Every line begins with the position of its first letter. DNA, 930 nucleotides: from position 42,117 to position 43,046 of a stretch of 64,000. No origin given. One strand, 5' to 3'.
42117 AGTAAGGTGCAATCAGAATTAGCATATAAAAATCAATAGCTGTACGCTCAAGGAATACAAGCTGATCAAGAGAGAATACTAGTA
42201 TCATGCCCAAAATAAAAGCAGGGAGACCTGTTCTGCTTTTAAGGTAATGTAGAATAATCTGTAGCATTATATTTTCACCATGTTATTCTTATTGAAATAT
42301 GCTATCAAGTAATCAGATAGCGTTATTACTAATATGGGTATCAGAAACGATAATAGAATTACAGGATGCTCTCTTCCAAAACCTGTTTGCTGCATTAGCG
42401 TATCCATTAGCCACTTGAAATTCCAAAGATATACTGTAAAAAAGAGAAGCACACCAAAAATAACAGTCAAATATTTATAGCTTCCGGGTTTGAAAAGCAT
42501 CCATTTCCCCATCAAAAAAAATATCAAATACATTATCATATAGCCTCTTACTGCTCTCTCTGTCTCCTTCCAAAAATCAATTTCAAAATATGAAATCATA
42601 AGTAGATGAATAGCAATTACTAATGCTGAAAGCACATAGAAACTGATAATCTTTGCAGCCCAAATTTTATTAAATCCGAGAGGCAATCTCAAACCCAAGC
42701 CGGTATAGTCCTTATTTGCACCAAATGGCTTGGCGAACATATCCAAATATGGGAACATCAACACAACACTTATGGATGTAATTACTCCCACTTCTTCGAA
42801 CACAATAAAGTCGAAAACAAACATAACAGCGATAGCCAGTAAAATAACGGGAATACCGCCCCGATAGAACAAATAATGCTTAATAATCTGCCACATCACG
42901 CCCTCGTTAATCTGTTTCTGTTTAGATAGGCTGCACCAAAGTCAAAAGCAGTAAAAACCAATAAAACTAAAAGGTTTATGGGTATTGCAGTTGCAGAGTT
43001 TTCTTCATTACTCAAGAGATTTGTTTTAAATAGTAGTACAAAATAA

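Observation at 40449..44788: Seven-gene translationally coupled operon with a GntR regulator, an ABC ATPase and five tandem diverged paralogous membrane proteins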

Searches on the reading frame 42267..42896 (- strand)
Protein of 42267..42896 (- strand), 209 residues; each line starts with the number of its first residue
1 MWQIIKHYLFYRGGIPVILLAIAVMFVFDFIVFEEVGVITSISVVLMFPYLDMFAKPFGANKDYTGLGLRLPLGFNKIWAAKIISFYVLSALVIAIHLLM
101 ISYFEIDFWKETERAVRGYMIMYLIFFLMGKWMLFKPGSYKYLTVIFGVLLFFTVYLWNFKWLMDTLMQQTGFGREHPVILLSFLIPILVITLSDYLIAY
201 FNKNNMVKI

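Call 4: search_protein_families(library=pfam, proteins=[window:42267-42896:-], max_evalue=1)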
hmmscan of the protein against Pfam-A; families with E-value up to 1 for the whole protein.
window:42267-42896:- (209 aa): 0 families

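Call 5: search_protein_families(library=ncbifam, proteins=[window:42267-42896:-], max_evalue=1)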
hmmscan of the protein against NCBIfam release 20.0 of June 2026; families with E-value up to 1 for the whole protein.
window:42267-42896:- (209 aa): 1 family
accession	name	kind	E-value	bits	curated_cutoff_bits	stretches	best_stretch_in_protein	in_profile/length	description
NF045676.1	FeExpMbfA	equivalog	0.073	12.5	450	1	65-130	251-316/318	iron exporter MbfA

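Call 10: find_homologous_proteins(query=A2, max_evalue=0.001)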
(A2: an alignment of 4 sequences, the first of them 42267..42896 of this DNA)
Query A2 (4 sequences) (209 aa, profile of the alignment): 9 proteins with E <= 0.001 among 8000 candidates.
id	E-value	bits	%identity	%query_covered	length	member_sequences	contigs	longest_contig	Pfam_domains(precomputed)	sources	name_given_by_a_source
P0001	8.9e-87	308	100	100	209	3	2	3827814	-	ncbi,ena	-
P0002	3.1e-78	280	28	97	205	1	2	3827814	-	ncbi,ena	-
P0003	1.0e-74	269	29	100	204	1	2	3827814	-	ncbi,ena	-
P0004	2.2e-59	219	31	58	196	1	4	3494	-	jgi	jgi:hypothetical protein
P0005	1.1e-43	168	37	30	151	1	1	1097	-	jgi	jgi:hypothetical protein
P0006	1.3e-30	125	34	42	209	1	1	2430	-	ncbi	-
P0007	2.3e-29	121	26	99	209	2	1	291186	-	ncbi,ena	-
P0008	2.8e-26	111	33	98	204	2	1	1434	-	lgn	-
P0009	2.4e-20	91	33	97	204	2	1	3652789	-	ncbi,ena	-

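Call 14: find_encoding_contigs(protein=P0007, flank=8000, max_places=3)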
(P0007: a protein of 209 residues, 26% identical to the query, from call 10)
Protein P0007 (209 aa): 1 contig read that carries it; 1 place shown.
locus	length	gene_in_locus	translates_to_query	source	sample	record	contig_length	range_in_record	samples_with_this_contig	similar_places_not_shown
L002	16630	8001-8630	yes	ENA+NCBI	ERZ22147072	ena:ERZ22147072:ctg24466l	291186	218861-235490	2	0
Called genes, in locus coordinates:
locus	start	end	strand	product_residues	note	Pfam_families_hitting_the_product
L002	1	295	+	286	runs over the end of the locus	PF18962:Por_Secre_tail (weak)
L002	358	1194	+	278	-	-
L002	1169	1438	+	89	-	-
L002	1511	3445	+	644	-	PF13568:OMP_b-brl_2, PF00691:OmpA (weak)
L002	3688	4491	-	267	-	-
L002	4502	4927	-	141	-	-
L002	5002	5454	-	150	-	PF01797:Y1_Tnp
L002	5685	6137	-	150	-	PF01797:Y1_Tnp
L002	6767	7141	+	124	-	PF00392:GntR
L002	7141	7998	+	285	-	PF00005:ABC_tran, PF13304:AAA_21 (faint)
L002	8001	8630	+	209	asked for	-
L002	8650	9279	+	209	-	-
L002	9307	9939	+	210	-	-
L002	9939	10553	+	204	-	-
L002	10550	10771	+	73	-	-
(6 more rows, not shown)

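Call 15: find_encoding_contigs(protein=P0009, flank=8000, max_places=3)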
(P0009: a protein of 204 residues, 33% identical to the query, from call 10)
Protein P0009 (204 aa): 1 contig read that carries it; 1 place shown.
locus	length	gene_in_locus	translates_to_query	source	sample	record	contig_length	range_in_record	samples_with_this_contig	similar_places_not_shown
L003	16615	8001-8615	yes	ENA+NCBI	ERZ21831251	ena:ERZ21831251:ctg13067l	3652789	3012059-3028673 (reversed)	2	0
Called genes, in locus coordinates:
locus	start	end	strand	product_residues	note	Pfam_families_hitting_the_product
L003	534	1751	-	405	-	PF00579:tRNA-synt_1b, PF22421:SYY_C-terminal, PF01479:S4 (weak)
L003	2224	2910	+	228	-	PF10502:Peptidase_S26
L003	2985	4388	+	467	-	PF07690:MFS_1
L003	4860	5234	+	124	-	PF00392:GntR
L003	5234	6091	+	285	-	PF00005:ABC_tran, PF13304:AAA_21 (faint)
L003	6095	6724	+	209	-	-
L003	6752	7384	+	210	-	-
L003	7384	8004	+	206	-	-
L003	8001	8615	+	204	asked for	-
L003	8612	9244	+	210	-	-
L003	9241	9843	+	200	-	-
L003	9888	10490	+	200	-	-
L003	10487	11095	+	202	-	-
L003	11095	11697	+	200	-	-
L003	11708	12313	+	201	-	-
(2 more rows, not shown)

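Call 20: search_protein_representatives(alignment_id=A3)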
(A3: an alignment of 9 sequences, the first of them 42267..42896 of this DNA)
Query: 9 sequences, 207 profile positions. Proteins with E-value up to 0.001 (for the whole library): 25; up to 1e-10: 24; up to 1e-30: 8. The best 25 are listed.
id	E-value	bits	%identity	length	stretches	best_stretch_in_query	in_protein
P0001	4.8e-75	268.3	-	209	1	1-206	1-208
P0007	2.9e-67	243.0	-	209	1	1-206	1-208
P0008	1.0e-64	234.6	-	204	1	1-206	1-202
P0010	9.5e-64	231.5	-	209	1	1-206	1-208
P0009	1.3e-63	231.0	-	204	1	1-205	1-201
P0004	9.7e-61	221.6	-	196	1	9-206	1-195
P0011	2.5e-35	138.6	-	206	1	1-203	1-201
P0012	1.1e-33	133.2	-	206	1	1-202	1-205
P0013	7.4e-30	120.8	-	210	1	1-206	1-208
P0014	3.4e-29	118.6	-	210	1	1-206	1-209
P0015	2.7e-28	115.6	-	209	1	1-205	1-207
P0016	3.8e-28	115.2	-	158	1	1-148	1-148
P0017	1.1e-21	94.1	-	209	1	1-205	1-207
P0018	2.2e-21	93.1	-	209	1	1-205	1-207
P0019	1.2e-18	84.2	-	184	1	34-205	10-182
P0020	7.4e-18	81.6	-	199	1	2-200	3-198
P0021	3.5e-16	76.1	-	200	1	1-200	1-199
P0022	1.3e-15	74.2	-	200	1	1-199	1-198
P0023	1.1e-14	71.2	-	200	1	1-198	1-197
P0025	2.0e-14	70.4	-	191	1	1-200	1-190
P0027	5.0e-13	65.8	-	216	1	1-204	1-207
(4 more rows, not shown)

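Call 37: predict_structure(alignment_id=A6)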
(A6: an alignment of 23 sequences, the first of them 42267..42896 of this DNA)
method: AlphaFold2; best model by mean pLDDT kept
length: 209 residues; sequences in the alignment: 23
mean_pLDDT: 83.4   pTM: 0.79
mean pLDDT of the five models: 83.4, 83.0, 82.4, 82.0, 81.9
residues with pLDDT >= 90: 74; 70-90: 109; 50-70: 15; < 50: 11
segments of 3 or more residues with pLDDT < 50: 60-67, 207-209
pLDDT, mean of each block of 10 residues (from residue 1): 89 86 85 70 87 74 47 82 93 90 86 88 92 79 91 94 91 84 90 91 62
secondary structure, 60 per line:
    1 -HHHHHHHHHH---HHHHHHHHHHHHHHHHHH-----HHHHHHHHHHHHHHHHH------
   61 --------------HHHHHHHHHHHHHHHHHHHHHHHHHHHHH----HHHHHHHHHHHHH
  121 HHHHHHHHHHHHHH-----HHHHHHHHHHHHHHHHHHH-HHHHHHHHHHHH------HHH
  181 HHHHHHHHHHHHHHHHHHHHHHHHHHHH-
elements in order: H2-11 H15-32 H38-54 H75-103 H108-134 H140-158 H160-171 H178-208
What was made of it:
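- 42267..42896 (-): P2, 209 aa, 'middle-type' permease paralog (the modelled member). AF2 pLDDT 83.4, pTM 0.79 (call 37).
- On ABC-2 / type V ABC transporter permease: Helices at 2-11, 15-32, 38-54, 75-103, 108-134, 140-158, 160-171 and 178-208 (call 37).
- Checked: Helices: six transmembrane helices plus an N-terminal amphipathic helix are supported by an AF2 model (pLDDT 83; call 37).
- The AF2 model shows an N-terminal helix, six transmembrane helices and a short helix between TM5 and TM6 (call 37).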

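Call 43: search_solved_structures(query=A6, max_evalue=10)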
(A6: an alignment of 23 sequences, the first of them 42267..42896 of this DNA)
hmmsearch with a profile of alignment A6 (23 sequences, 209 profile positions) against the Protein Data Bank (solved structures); distinct sequences matched with E-value up to 10: 0.
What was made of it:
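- A family profile found nothing in PDB sequences (call 43).
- Tried and rejected: A family profile against PDB sequences gave no hit at E up to 10 (call 43).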

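Call 46: find_encoding_contigs(protein=P0010, flank=10000, max_places=4)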
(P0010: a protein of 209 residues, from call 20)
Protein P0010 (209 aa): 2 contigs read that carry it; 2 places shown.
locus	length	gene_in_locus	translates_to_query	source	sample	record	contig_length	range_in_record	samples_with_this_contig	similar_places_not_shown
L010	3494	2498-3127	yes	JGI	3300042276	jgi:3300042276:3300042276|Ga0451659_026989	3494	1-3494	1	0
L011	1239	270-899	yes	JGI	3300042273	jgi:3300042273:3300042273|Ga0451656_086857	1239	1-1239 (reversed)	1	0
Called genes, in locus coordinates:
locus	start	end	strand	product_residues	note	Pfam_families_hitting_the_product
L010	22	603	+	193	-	PF00005:ABC_tran, PF13304:AAA_21 (weak)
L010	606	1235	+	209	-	-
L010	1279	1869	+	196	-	-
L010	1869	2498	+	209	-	-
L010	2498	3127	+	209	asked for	-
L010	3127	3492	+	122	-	?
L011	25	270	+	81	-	-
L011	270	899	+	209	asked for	-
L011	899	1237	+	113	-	?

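Call 47: find_encoding_contigs(protein=P0004, flank=10000, max_places=4)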
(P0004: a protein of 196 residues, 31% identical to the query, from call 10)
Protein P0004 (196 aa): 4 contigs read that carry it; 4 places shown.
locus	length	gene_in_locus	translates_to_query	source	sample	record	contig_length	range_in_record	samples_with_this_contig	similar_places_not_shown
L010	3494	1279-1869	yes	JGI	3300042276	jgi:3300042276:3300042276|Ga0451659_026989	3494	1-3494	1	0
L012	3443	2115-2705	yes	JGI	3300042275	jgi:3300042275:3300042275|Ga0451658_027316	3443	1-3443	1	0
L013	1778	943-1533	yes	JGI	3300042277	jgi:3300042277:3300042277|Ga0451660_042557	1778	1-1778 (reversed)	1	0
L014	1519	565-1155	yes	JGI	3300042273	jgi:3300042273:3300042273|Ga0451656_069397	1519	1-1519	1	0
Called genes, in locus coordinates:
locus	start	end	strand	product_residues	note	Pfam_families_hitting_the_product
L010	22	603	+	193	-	PF00005:ABC_tran, PF13304:AAA_21 (weak)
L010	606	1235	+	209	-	-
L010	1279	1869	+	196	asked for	-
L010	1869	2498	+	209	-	-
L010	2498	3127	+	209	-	-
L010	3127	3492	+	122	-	?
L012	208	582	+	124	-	PF00392:GntR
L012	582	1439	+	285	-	PF00005:ABC_tran, PF13304:AAA_21 (weak)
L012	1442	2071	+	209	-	-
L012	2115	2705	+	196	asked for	-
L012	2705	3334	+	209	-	-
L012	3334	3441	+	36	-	?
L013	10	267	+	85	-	-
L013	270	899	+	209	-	-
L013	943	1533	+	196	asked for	-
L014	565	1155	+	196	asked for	-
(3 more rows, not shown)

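Call 59: search_protein_families(library=padloc, proteins=[window:42267-42896:-], max_evalue=0.01)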
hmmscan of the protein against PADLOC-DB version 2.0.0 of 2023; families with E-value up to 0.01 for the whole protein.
window:42267-42896:- (209 aa): 0 families

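Call 63: fold_search(model_id=the predicted structure, library=pdb)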
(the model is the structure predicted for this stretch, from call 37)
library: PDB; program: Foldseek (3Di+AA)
matches with E <= 10: 61; with E <= 0.001: 0
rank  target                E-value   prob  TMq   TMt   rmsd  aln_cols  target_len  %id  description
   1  7tm3_6                1.1e+00  0.38  0.35  0.34   8.8       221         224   15  Structure of the rabbit 80S ribosome stalled on a 2-TMD Rhodopsin intermediate in complex with the multipass transloco (released 2022-10-19)
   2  7o17_E                1.4e+00  0.47  0.46  0.39   8.1       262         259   16  ABC transporter NosDFY E154Q, ATP-bound in lipid nanodisc (released 2022-04-13)
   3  7o4i_1                1.4e+00  0.16  0.21  0.10  19.8       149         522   14  Yeast RNA polymerase II transcription pre-initiation complex with initial transcription bubble (released 2021-06-16)
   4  9lyb_R                1.8e+00  0.11  0.22  0.18  16.0       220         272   12  Cryo-EM structure of GPR3-G protein-monomer complex (released 2025-04-09)
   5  8xql_R                1.9e+00  0.18  0.29  0.23  14.2       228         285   14  Structure of human class T GPCR TAS2R14-miniGs/gust complex with Aristolochic acid A. (released 2024-07-10)
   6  8uao_A                2.1e+00  0.18  0.30  0.29  13.6       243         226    9  DpHF18 filament (released 2024-04-10)
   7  6i1r_B                3.3e+00  0.05  0.19  0.14  18.5       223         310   15  Crystal structure of CMP bound CST in an outward facing conformation (released 2019-06-05)
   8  6i1r_A                3.4e+00  0.06  0.21  0.16  16.8       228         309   11  Crystal structure of CMP bound CST in an outward facing conformation (released 2019-06-05)
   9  8szh_A                3.6e+00  0.10  0.31  0.11  18.8       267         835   11  Cryo-EM structure of cinacalcet-bound human calcium-sensing receptor CaSR-Gi complex in lipid nanodiscs (released 2024-02-07)
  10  9llz_A                3.8e+00  0.07  0.25  0.10  13.2       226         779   13  Cryo-EM structure of a class C GPCR (Global, without symmetry) (released 2026-03-18)
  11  9ojz_J                4.0e+00  0.04  0.17  0.13  21.5       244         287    9  21bin20S complex (NSF-alphaSNAP-2:1 syntaxin-1a:SNAP-25), non-hydrolyzing, class 5 (released 2025-08-06)
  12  7y0a_C                4.2e+00  0.14  0.22  0.13   9.1       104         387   16  Crystal structure of human short-chain acyl-CoA dehydrogenase (released 2023-07-05)
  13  9qef_J                4.2e+00  0.09  0.26  0.28  13.7       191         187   15  Respiratory supercomplex from Mycobacterium smegmatis with decylubiquinone (released 2026-01-21)
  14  8jps_A                4.4e+00  0.06  0.25  0.22  17.4       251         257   13  Structure of Duffy Antigen Receptor for Chemokines (DARC)/ACKR1 in complex with the chemokine, CCL7 (Composite map) (released 2024-07-31)
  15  8tzj_C                4.4e+00  0.05  0.22  0.23  21.3       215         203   14  Cryo-EM structure of Vibrio cholerae FtsE/FtsX complex (released 2023-12-20)
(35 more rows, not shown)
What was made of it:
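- Foldseek against the PDB gave nothing significant (best was NosY, TM 0.46, E 1.4; call 63).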

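Call 64: search_protein_families(library=pfam, alignment_id=A6, max_evalue=10)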
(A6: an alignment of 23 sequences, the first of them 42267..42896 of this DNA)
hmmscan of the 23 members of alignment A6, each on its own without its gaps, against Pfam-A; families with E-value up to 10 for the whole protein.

A. member 1, window:42267-42896:- (209 aa): 1 family
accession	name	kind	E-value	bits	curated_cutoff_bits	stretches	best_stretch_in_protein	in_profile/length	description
PF20540.3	DUF6755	-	1.9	9.2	27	1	143-199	11-70/75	Family of unknown function (DUF6755)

B. families by the number of members that match (of 23 scanned): 26 families (the first 25 are shown)
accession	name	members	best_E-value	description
PF12730.13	ABC2_membrane_4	1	2.7e-05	ABC-2 family transporter protein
PF04632.18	FUSC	1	0.0034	Fusaric acid resistance protein family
PF05940.17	NnrS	1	0.0048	NnrS protein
PF19606.4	DUF6111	1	0.016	Family of unknown function (DUF6111)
PF07811.17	TadE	1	0.028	TadE-like protein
PF12576.13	DUF3754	1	0.057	Protein of unknown function (DUF3754)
PF13400.11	Tad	1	0.081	Putative Flp pilus-assembly TadE/G-like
PF12698.13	ABC2_membrane_3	1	0.082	ABC-2 family transporter protein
PF11143.13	DUF2919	1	0.13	Protein of unknown function (DUF2919)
PF24084.1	DUF7369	1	0.18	Domain of unknown function (DUF7369)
PF14325.12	DUF4383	1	0.19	Domain of unknown function (DUF4383)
PF06916.18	FAM210A-B_dom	1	0.25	FAM210A/B-like domain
PF20154.4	LNT_N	1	0.34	Apolipoprotein N-acyltransferase N-terminal domain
PF12051.14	DUF3533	1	0.36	Protein of unknown function (DUF3533)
PF04277.18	OAD_gamma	1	0.86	Oxaloacetate decarboxylase, gamma chain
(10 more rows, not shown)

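Call 65: search_protein_families(library=pfam, proteins=[P0007, P0008, P0009, P0010, P0011, P0012, P0013, P0014, P0015, P0017], max_evalue=0.1)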
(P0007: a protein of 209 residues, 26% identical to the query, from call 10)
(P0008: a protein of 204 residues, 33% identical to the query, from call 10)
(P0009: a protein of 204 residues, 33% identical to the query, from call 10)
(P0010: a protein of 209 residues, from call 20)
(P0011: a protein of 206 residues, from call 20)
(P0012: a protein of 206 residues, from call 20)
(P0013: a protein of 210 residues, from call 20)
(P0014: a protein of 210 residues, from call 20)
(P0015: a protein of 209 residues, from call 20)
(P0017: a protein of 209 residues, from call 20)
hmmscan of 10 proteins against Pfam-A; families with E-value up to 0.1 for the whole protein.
P0007 (209 aa): 0 families

P0008 (204 aa): 0 families

P0009 (204 aa): 0 families

P0010 (209 aa): 0 families

P0011 (206 aa): 0 families

P0012 (206 aa): 0 families

P0013 (210 aa): 0 families

P0014 (210 aa): 0 families

P0015 (209 aa): 0 families

P0017 (209 aa): 0 families
